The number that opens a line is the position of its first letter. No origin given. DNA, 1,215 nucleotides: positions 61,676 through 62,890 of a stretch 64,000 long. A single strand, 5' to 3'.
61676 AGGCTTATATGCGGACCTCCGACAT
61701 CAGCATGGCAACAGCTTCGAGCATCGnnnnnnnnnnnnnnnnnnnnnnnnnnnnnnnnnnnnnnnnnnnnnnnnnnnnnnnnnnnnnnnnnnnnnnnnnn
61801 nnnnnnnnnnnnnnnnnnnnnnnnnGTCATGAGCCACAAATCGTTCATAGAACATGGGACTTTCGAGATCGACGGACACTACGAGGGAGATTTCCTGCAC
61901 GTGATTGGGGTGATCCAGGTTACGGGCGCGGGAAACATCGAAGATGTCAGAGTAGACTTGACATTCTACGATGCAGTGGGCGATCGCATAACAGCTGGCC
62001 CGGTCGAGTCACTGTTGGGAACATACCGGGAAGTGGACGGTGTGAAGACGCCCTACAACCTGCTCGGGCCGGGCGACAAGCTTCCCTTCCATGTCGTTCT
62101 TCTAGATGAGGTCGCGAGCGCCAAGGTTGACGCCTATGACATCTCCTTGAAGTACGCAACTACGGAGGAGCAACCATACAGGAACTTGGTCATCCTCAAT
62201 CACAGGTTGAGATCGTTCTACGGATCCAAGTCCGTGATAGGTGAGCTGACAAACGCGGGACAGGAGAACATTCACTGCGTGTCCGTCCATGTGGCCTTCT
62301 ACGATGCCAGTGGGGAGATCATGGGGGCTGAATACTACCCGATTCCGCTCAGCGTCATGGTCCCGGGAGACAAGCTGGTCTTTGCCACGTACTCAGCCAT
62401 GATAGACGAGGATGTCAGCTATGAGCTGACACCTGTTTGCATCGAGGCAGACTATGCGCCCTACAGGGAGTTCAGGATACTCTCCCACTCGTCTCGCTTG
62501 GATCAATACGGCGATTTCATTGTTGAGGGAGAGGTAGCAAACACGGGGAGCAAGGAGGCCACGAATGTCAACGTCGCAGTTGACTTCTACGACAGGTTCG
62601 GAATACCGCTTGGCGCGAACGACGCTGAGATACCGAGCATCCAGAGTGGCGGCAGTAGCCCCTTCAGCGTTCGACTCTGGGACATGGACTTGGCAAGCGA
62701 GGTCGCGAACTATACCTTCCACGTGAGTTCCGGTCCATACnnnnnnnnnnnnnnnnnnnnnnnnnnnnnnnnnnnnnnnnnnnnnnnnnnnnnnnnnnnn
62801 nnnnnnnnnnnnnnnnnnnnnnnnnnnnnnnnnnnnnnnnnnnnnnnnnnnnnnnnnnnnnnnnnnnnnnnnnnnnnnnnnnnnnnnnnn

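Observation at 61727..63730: Polytopic membrane protein with three tandem FYD-motif beta-domains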

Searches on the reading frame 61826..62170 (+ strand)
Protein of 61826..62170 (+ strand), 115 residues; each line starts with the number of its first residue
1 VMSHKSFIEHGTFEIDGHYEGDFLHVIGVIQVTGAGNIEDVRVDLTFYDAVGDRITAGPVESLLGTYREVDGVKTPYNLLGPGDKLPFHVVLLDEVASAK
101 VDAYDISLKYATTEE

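Call 71: search_protein_families(library=ncbifam, proteins=[window:61826-62170:+], max_evalue=0.01)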
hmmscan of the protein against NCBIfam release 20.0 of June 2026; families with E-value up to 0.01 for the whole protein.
window:61826-62170:+ (115 aa): 1 family
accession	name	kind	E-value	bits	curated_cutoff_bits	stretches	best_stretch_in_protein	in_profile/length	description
NF038353.1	FxLYD_dom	domain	0.00055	19.8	23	0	25-55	5-35/71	FxLYD domain-containing protein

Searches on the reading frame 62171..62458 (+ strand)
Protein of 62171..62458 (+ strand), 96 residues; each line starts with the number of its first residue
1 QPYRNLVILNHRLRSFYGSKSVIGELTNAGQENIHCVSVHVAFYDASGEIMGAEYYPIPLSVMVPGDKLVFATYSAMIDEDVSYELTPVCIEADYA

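Call 71: search_protein_families(library=ncbifam, proteins=[window:62171-62458:+], max_evalue=0.01)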
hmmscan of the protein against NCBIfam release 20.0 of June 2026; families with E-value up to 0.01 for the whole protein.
window:62171-62458:+ (96 aa): 1 family
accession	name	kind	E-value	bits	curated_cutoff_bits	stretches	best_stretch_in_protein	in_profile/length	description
NF038353.1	FxLYD_dom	domain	3.6e-06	26.8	23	1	17-55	1-39/71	FxLYD domain-containing protein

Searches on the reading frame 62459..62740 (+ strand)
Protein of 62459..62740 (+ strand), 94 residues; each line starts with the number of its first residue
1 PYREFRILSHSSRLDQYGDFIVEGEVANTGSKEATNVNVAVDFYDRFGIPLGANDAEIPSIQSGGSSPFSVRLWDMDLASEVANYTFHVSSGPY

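Call 71: search_protein_families(library=ncbifam, proteins=[window:62459-62740:+], max_evalue=0.01)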
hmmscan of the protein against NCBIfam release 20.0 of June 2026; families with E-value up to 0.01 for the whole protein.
window:62459-62740:+ (94 aa): 1 family
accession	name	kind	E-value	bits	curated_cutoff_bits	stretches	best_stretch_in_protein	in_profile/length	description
NF038353.1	FxLYD_dom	domain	3.4e-09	36.5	23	1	17-75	1-59/71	FxLYD domain-containing protein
